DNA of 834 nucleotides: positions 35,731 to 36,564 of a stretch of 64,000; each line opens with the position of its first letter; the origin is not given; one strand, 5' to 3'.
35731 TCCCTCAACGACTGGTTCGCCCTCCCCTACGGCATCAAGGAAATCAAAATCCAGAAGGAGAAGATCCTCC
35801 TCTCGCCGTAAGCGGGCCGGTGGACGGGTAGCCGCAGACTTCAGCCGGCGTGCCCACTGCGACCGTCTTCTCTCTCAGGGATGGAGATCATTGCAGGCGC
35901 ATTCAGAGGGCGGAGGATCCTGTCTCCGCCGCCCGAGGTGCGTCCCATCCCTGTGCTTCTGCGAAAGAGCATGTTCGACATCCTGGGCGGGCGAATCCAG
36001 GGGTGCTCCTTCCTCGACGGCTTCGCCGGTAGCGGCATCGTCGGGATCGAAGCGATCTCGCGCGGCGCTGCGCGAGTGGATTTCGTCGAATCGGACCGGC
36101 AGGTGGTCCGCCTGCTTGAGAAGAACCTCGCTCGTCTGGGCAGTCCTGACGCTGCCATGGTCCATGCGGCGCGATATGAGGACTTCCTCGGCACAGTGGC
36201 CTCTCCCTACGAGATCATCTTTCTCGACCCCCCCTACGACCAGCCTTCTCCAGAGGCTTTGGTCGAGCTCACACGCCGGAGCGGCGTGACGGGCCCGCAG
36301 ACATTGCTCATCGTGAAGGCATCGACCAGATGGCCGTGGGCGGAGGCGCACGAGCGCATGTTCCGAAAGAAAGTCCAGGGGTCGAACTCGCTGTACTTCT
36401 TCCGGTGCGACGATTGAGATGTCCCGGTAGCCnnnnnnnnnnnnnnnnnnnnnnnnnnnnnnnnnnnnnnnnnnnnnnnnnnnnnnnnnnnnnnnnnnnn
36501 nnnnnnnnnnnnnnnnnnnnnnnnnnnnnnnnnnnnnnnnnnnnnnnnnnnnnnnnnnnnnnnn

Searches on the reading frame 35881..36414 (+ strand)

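Call 86: search_protein_families(library=pfam, proteins=[window:35881-36414:+], max_evalue=0.00001)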
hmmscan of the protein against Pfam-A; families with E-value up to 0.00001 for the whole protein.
window:35881-36414:+ (178 aa): 1 family
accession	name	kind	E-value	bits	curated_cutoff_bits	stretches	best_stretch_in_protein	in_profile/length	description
PF03602.21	Cons_hypoth95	-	2.2e-38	132.2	24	1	1-174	1-181/182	Conserved hypothetical protein 95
